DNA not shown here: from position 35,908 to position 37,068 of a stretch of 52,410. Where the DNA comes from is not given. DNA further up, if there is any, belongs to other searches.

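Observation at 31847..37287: Compact integrated element: serine integrase + cI/Cro switch + rolling-circle Rep, with no structural or transfer genes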

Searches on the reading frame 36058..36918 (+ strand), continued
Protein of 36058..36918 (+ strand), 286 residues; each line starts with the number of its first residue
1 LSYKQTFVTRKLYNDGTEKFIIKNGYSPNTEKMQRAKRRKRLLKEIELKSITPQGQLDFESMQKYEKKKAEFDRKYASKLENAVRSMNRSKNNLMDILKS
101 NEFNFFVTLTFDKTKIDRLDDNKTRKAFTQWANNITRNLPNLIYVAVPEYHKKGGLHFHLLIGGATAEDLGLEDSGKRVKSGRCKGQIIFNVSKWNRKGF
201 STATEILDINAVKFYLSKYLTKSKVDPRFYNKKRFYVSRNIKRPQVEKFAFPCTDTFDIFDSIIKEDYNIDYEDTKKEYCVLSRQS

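Call 42: search_protein_families(library=pfam, proteins=[L024:5943-7067:-, L024:8034-8843:-, L024:8794-9108:-, L024:12098-12649:+, L024:12627-13094:+, L024:13081-13443:+, L024:13364-14284:+, L020:6567-7037:+, L020:7673-8224:-, L020:9571-11025:-], max_evalue=0.01)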
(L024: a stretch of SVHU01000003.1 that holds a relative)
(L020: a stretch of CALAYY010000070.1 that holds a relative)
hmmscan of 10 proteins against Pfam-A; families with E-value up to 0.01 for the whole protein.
L024:5943-7067:- (374 aa): 0 families

L024:8034-8843:- (269 aa): 4 families
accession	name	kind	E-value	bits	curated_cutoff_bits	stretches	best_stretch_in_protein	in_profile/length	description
PF06044.18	DpnI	-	2.3e-77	259.2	26.7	1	14-193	1-181/183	Dam-replacing family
PF17726.7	DpnI_C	-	7.9e-30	103.3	23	1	199-267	2-70/70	Dam-replacing HTH domain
PF17283.8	Zn_ribbon_SprT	-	0.0015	19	28.1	0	25-52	15-32/38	SprT-like zinc ribbon domain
PF25164.1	CoiA_N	-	0.0033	17.4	26.3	0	60-79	11-30/50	Competence protein CoiA, N-terminal domain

L024:8794-9108:- (104 aa): 2 families
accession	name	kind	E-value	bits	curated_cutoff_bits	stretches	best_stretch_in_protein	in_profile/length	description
PF12728.13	HTH_17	-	0.00015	22.4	27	1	43-83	1-40/51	Helix-turn-helix domain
PF20038.5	HTH_59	-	0.0011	19.4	27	1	44-68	8-32/66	Helix-turn-helix domain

L024:12098-12649:+ (183 aa): 0 families

L024:12627-13094:+ (155 aa): 1 family
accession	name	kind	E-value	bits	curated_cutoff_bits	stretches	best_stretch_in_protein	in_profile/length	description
PF06518.16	DUF1104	-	0.0038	18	25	1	50-106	31-88/92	Protein of unknown function (DUF1104)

L024:13081-13443:+ (120 aa): 0 families

L024:13364-14284:+ (306 aa): 3 families
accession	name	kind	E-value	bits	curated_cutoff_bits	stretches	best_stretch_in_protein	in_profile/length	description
PF00589.27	Phage_integrase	-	5.3e-25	88.6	27.1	1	141-288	3-169/172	Phage integrase family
PF14659.12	Phage_int_SAM_3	-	9.7e-07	29.4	22.6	1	38-92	1-55/58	Phage integrase, N-terminal SAM-like domain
PF22022.2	Phage_int_M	-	0.0035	18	27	1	43-130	5-95/96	Phage integrase central domain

L020:6567-7037:+ (156 aa): 1 family
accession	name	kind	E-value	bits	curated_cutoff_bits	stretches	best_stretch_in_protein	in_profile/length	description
PF14659.12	Phage_int_SAM_3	-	1.5e-07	32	22.6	1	36-92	1-56/58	Phage integrase, N-terminal SAM-like domain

L020:7673-8224:- (183 aa): 5 families
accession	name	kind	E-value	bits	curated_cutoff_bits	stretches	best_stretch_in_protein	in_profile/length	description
PF01381.28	HTH_3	-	3e-13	50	23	1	10-64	1-55/55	Helix-turn-helix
PF12844.13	HTH_19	-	2.6e-12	46.9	30.2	1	8-69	2-63/64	Helix-turn-helix domain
PF13560.12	HTH_31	-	1.1e-06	29.3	27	1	9-60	5-57/64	Helix-turn-helix domain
PF15731.11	MqsA_antitoxin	-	0.0057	17.2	30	0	11-53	75-117/131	Antitoxin component of bacterial toxin-antitoxin system, MqsA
PF13384.12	HTH_23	-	0.0077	16.5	24.6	0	7-38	5-37/50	Homeodomain-like domain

L020:9571-11025:- (484 aa): 3 families
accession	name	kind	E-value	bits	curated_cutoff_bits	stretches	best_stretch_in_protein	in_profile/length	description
PF07690.21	MFS_1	-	1.4e-45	156.2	33.4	2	23-430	2-347/347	Major Facilitator Superfamily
PF00083.30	Sugar_tr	-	1.4e-17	64.2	22.3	1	93-470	71-444/452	Sugar (and other) transporter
PF13347.12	MFS_2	-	8.4e-16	58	27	1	27-439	7-383/427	MFS/sugar transport protein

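Call 52: find_encoding_contigs(protein=P0043, flank=10000, max_places=3)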
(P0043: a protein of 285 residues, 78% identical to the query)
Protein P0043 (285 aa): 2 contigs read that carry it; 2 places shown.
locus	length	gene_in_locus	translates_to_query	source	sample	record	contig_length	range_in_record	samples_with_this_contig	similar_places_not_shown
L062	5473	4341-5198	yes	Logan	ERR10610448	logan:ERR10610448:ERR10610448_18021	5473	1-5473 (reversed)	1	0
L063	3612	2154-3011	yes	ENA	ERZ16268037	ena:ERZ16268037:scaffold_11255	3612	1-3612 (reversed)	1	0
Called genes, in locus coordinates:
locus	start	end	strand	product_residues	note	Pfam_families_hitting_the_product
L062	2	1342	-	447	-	?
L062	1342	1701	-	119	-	PF13560:HTH_31, PF12844:HTH_19, PF01381:HTH_3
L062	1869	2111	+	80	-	PF05339:DUF739 (weak), PF12844:HTH_19, PF01381:HTH_3 (weak), PF13443:HTH_26 (weak)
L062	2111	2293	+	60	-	-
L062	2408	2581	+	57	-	-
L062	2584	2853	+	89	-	-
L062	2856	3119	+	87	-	-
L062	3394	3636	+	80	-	-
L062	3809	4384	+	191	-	-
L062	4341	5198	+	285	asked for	PF23343:REP_ORF2-G2P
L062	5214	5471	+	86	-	?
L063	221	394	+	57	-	-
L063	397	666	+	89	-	-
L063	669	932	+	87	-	-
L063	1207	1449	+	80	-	-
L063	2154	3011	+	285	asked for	PF23343:REP_ORF2-G2P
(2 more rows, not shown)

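Call 53: find_encoding_contigs(protein=P0056, flank=10000, max_places=4)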
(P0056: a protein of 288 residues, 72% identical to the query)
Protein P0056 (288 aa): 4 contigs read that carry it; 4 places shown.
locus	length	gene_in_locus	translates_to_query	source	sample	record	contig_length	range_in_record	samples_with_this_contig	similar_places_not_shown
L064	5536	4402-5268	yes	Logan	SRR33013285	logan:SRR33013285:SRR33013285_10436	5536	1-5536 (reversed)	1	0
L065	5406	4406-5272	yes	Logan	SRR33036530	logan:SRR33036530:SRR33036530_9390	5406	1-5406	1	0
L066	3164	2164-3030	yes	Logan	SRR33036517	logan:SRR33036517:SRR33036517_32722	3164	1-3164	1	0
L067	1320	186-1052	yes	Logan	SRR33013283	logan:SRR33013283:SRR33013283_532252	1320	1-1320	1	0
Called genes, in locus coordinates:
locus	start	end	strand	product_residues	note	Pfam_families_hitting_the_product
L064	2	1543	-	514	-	?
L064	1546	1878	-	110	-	PF13443:HTH_26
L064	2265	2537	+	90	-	-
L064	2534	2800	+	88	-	-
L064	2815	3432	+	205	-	-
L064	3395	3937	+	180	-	-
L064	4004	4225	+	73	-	-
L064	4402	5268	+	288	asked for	PF23343:REP_ORF2-G2P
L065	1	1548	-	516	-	?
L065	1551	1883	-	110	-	PF13443:HTH_26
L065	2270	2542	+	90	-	-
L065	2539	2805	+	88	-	-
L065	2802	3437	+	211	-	-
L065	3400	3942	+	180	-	-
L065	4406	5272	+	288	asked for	PF23343:REP_ORF2-G2P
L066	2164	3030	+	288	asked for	PF23343:REP_ORF2-G2P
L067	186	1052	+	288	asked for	PF23343:REP_ORF2-G2P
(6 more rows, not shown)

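Call 62: search_protein_families(library=pfam, proteins=[L023:7905-8717:+, L023:4043-5293:+, L023:5316-6968:+, L023:8701-9240:+, L027:14908-15669:+, L027:12420-13475:+, L027:13487-14911:+, L027:15897-16772:+, L025:3268-4992:+, L029:14410-15345:+], max_evalue=0.01)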
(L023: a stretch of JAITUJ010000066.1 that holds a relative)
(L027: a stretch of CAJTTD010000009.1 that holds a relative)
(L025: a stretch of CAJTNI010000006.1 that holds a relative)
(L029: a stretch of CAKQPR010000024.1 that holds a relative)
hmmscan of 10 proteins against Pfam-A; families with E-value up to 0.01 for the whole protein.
L023:7905-8717:+ (270 aa): 2 families
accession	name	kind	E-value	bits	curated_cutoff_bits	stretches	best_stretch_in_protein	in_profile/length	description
PF05707.18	Zot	-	1.1e-11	45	20.3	1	99-221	80-194/197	Zonular occludens toxin (Zot)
PF00004.35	AAA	-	0.0012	19.7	21.2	0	4-163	2-129/131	ATPase family associated with various cellular activities (AAA)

L023:4043-5293:+ (416 aa): 1 family
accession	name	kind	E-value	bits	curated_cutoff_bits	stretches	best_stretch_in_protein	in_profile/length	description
PF09479.16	Flg_new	-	2.6e-29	101.5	27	2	237-299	1-64/65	Listeria-Bacteroides repeat domain (List_Bact_rpt)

L023:5316-6968:+ (550 aa): 0 families

L023:8701-9240:+ (179 aa): 0 families

L027:14908-15669:+ (253 aa): 0 families

L027:12420-13475:+ (351 aa): 0 families

L027:13487-14911:+ (474 aa): 1 family
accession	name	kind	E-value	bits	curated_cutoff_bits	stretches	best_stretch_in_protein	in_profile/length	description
PF07264.17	EI24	-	0.0014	19.2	32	1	384-444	102-152/199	Sulfate transporter CysZ/Etoposide-induced protein 2.4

L027:15897-16772:+ (291 aa): 3 families
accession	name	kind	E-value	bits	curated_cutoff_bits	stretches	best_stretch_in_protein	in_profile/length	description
PF14659.12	Phage_int_SAM_3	-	3.3e-14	53.3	22.6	1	35-92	1-57/58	Phage integrase, N-terminal SAM-like domain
PF22022.2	Phage_int_M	-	8.4e-12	45.6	27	1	36-124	1-90/96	Phage integrase central domain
PF13102.12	Phage_int_SAM_5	-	0.0019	19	22.3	1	35-123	1-92/98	Phage integrase SAM-like domain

L025:3268-4992:+ (574 aa): 1 family
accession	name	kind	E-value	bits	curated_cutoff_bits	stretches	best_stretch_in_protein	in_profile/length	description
PF13865.11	FoP_duplication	-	0.0012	19.9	24.6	0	59-93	48-77/81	C-terminal duplication domain of Friend of PRMT1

L029:14410-15345:+ (311 aa): 3 families
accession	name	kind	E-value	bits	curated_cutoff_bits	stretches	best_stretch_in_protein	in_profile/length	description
PF00589.27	Phage_integrase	-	9.3e-22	78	27.1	1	129-280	11-169/172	Phage integrase family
PF13495.12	Phage_int_SAM_4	-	0.0012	19.7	27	1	19-99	1-80/85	Phage integrase, N-terminal SAM-like domain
PF13102.12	Phage_int_SAM_5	-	0.0027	18.5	22.3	1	19-106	5-91/98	Phage integrase SAM-like domain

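Call 87: search_protein_families(library=pfam, proteins=[L064:2815-3432:+, L064:3395-3937:+, L064:4004-4225:+, L064:2265-2537:+, L062:3809-4384:+], max_evalue=1)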
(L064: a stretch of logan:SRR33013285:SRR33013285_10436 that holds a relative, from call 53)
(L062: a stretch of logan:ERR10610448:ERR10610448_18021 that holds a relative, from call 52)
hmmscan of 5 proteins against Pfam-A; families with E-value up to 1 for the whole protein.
L064:2815-3432:+ (205 aa): 4 families
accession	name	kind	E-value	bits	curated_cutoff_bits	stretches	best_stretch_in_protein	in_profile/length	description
PF16064.11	DUF4806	-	0.0011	19.6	25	1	147-189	20-62/90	Domain of unknown function (DUF4806)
PF21840.1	DUF6899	-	0.013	16.5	27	0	150-202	7-57/85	Domain of unknown function (DUF6899)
PF22530.2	Terminase-T7_RNaseH-like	-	0.03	15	27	1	104-170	39-106/108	Terminase Bacteriophage T7, Ribonuclease H-like domain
PF22515.2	DUF6996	-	0.25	11.8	27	1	4-39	12-47/71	Domain of unknown function (DUF6996)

L064:3395-3937:+ (180 aa): 0 families

L064:4004-4225:+ (73 aa): 0 families

L064:2265-2537:+ (90 aa): 1 family
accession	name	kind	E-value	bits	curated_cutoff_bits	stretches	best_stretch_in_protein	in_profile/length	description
PF22544.2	HYDIN_VesB_CFA65-like_Ig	-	0.07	13.8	25.5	1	20-87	18-90/100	HYDIN/CFA65/VesB-like, Ig-like domain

L062:3809-4384:+ (191 aa): 3 families
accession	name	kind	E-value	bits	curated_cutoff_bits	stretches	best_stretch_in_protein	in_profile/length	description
PF04542.20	Sigma70_r2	-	0.00077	19.6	24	1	29-76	22-70/71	Sigma-70 region 2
PF13384.12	HTH_23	-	0.013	15.8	24.6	1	136-166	12-42/50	Homeodomain-like domain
PF02796.21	HTH_7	-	0.028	15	23.8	1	129-156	9-36/45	Helix-turn-helix domain of resolvase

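Call 105: search_protein_families(library=padloc, proteins=[window:36058-36918:+], max_evalue=0.01)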
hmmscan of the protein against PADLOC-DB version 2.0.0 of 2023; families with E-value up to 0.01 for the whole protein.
window:36058-36918:+ (286 aa): 0 families

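Call 106: find_encoding_contigs(protein=P0070, flank=10000, max_places=2)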
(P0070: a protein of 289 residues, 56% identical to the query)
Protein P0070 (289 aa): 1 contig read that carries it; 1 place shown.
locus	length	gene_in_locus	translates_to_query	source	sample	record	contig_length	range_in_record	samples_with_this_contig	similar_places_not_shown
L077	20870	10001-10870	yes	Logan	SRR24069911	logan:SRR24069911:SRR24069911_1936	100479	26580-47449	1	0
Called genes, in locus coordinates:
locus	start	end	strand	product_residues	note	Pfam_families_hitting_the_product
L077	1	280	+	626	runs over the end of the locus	PF02518:HATPase_c (weak), PF13589:HATPase_c_3, PF01119:DNA_mis_repair, PF08676:MutL_C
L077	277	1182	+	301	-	PF01745:IPT, PF02224:Cytidylate_kin (faint), PF01715:IPPT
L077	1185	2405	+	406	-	PF06838:Met_gamma_lyase, PF01053:Cys_Met_Meta_PP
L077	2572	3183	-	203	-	PF01726:LexA_DNA_bind, PF00717:Peptidase_S24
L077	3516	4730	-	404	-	PF13167:GTP-bdg_N, PF16360:GTP-bdg_M, PF01926:MMR_HSR1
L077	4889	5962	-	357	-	PF00589:Phage_integrase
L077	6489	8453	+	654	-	PF18998:Flg_new_2 (faint), PF09479:Flg_new (weak)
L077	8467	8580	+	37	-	-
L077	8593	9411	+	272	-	-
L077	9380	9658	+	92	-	-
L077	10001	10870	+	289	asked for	PF23343:REP_ORF2-G2P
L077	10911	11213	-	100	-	PF13560:HTH_31, PF24250:HVO_2718 (faint), PF12844:HTH_19, PF01381:HTH_3, PF13443:HTH_26 (weak)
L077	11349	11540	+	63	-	-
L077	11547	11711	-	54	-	-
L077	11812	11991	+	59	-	-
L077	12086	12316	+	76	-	-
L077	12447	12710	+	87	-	-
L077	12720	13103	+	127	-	-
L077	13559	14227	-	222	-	PF01863:YgjP-like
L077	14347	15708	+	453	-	PF03551:PadR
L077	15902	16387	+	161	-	PF00583:Acetyltransf_1 (weak), PF13508:Acetyltransf_7 (faint)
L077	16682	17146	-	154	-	PF00075:RNase_H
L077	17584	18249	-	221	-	PF07719:TPR_2 (faint), PF08238:Sel1 (weak), PF13181:TPR_8 (faint), PF13424:TPR_12 (faint)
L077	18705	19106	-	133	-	PF06949:DUF1292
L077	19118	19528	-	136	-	PF03652:RuvX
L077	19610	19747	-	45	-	-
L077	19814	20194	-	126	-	PF01592:NifU_N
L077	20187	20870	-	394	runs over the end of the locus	-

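Call 107: find_encoding_contigs(protein=P0052, flank=10000, max_places=2)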
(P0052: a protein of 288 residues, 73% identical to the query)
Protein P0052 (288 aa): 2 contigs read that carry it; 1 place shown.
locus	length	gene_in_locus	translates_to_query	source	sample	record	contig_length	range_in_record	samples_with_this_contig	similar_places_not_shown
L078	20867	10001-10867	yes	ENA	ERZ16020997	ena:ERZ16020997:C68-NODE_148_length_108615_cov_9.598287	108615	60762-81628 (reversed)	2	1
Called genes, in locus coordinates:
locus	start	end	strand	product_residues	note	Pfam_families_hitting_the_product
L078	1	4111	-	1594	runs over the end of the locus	PF07581:Glug (faint), PF18998:Flg_new_2 (faint)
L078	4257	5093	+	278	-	PF01244:Peptidase_M19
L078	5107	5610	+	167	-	PF02245:Pur_DNA_glyco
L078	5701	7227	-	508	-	PF00239:Resolvase, PF07508:Recombinase, PF13408:Zn_ribbon_recom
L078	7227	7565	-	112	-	PF13560:HTH_31, PF01381:HTH_3, PF12844:HTH_19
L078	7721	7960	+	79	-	PF01381:HTH_3, PF05339:DUF739 (weak), PF13443:HTH_26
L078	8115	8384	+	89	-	-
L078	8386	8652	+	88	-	-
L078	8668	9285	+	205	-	-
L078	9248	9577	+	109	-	-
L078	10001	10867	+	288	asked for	PF23343:REP_ORF2-G2P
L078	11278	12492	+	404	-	-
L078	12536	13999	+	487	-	PF03323:GerA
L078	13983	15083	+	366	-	PF03845:Spore_permease (weak)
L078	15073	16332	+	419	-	PF25198:Spore_GerAC_N, PF05504:Spore_GerAC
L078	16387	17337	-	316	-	PF01695:IstB_IS21, PF00308:Bac_DnaA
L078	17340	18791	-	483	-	PF07261:DnaB_2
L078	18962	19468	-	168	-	PF07670:Gate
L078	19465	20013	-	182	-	PF07670:Gate (weak)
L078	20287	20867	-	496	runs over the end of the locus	PF01433:Peptidase_M1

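Call 108: search_protein_families(library=pfam, proteins=[L077:8593-9411:+, L077:9380-9658:+, L077:12447-12710:+, L077:12720-13103:+, L077:6489-8453:+, L078:8668-9285:+, L078:9248-9577:+, L078:11278-12492:+], max_evalue=0.05)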
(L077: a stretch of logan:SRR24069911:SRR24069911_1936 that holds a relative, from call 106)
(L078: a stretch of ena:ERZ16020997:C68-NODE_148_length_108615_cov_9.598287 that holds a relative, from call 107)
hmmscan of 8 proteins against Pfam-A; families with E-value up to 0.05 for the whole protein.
L077:8593-9411:+ (272 aa): 1 family
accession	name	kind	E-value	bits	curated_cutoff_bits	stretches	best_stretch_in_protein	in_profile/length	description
PF01637.24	ATPase_2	-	0.0019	18.5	33.2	1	55-89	25-59/225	ATPase domain predominantly from Archaea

L077:9380-9658:+ (92 aa): 1 family
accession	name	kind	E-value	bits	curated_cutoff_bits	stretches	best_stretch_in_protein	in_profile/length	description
PF17473.7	DUF5426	-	0.021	15.6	26.7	1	27-83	53-109/137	Family of unknown function (DUF5426)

L077:12447-12710:+ (87 aa): 1 family
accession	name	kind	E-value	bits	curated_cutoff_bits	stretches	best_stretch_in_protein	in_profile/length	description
PF10881.14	DUF2726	-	0.043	14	24.7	0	20-71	7-58/126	Protein of unknown function (DUF2726)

L077:12720-13103:+ (127 aa): 0 families

L077:6489-8453:+ (654 aa): 4 families
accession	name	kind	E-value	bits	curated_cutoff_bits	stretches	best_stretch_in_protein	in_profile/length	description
PF09479.16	Flg_new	-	3.8e-49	165.1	27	7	248-292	1-41/65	Listeria-Bacteroides repeat domain (List_Bact_rpt)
PF18998.6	Flg_new_2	-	1.8e-11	44.3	23.6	0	328-369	15-54/73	Divergent InlB B-repeat domain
PF24405.1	Pua-like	-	0.0064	16.7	27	0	485-532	21-67/176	Pua-like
PF18104.7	Tudor_2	-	0.049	13.8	31.4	0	35-46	21-32/35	Jumonji domain-containing protein 2A Tudor domain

L078:8668-9285:+ (205 aa): 1 family
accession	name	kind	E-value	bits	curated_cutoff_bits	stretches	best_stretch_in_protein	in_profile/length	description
PF16064.11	DUF4806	-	0.0042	17.8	25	1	145-189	17-62/90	Domain of unknown function (DUF4806)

L078:9248-9577:+ (109 aa): 0 families

L078:11278-12492:+ (404 aa): 0 families
